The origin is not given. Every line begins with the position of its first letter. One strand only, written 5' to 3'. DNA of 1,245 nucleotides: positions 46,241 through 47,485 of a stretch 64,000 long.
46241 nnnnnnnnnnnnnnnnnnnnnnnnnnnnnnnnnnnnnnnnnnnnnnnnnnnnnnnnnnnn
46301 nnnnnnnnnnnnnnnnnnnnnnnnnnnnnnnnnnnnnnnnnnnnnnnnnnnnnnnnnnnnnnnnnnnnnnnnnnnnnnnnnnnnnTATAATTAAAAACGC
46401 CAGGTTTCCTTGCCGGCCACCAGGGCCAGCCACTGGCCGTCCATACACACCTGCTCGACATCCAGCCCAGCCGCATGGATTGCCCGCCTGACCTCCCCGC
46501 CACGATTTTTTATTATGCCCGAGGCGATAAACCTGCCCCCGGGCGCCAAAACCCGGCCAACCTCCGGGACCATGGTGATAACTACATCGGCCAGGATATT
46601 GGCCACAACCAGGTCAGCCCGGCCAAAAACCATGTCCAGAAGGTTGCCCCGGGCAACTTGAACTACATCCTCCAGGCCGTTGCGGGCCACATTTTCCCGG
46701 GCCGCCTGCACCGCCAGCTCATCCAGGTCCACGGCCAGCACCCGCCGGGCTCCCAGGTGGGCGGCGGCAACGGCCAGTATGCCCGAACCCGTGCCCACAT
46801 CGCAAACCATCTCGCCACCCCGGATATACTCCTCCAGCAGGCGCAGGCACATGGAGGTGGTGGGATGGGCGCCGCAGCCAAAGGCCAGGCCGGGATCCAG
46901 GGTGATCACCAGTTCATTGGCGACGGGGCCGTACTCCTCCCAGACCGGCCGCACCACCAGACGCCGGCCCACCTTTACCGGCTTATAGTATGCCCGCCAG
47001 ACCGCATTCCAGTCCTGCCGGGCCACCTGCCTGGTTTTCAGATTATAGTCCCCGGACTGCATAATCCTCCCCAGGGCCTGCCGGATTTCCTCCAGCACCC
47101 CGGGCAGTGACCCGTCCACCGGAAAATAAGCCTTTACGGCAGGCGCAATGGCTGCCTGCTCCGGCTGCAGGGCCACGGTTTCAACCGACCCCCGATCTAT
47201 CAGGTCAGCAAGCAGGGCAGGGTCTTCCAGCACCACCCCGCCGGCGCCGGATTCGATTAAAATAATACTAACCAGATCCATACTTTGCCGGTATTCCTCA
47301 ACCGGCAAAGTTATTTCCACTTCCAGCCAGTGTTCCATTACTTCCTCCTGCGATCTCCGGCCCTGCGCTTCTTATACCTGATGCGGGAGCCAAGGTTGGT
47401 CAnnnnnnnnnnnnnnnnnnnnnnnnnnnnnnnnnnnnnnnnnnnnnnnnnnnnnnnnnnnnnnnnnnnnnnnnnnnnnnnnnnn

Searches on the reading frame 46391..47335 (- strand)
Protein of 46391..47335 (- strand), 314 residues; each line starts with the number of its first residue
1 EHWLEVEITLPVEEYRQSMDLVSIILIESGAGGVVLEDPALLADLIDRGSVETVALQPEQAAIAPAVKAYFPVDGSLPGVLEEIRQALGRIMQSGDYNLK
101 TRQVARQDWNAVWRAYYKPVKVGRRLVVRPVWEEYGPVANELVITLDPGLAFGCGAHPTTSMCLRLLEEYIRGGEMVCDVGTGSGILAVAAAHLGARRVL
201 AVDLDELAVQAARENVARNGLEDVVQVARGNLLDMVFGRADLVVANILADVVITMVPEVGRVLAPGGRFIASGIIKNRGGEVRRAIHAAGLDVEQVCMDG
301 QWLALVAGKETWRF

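Call 91: search_protein_families(library=pfam, proteins=[window:46391-47335:-], max_evalue=0.01)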
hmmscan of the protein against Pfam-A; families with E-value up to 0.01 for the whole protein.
window:46391-47335:- (314 aa): 14 families
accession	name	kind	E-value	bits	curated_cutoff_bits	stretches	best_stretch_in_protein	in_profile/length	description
PF06325.19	PrmA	-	5.8e-84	282.5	22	1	3-309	2-295/296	Ribosomal protein L11 methyltransferase (PrmA)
PF13649.12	Methyltransf_25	-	3.8e-11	43.9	27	1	177-267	1-97/97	Methyltransferase domain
PF05175.20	MTS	-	4.7e-11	43.1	23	1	164-287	24-151/170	Methyltransferase small domain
PF13847.12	Methyltransf_31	-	4.1e-10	39.9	27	1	172-272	2-110/145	Methyltransferase domain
PF08241.18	Methyltransf_11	-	6.2e-10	40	21.2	1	179-270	2-94/95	Methyltransferase domain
PF12847.13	Methyltransf_18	-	9.8e-08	32.6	27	1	164-244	5-87/151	Methyltransferase domain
PF02475.24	TRM5-TYW2_MTfase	-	1.9e-06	28.4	28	1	171-246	34-111/164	TRM5/TYW2 methyltransferase domain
PF08242.18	Methyltransf_12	-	4.3e-06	27.8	30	1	179-269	2-98/98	Methyltransferase domain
PF01135.25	PCMT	-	2.4e-05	24.6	20.3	1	159-226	61-128/210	Protein-L-isoaspartate(D-aspartate) O-methyltransferase (PCMT)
PF03602.21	Cons_hypoth95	-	0.00015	21.9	24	1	167-230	36-98/182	Conserved hypothetical protein 95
PF00891.24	Methyltransf_2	-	0.00034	20.5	22.3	1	172-274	61-167/210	O-methyltransferase domain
PF08704.16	GCD14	-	0.0047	17.1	26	1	171-242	38-110/247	tRNA methyltransferase complex GCD14 subunit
PF13489.12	Methyltransf_23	-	0.0059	16.8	27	0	165-245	15-87/164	Methyltransferase domain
PF02353.26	CMAS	-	0.0078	16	27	0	171-244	60-132/273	Mycolic acid cyclopropane synthetase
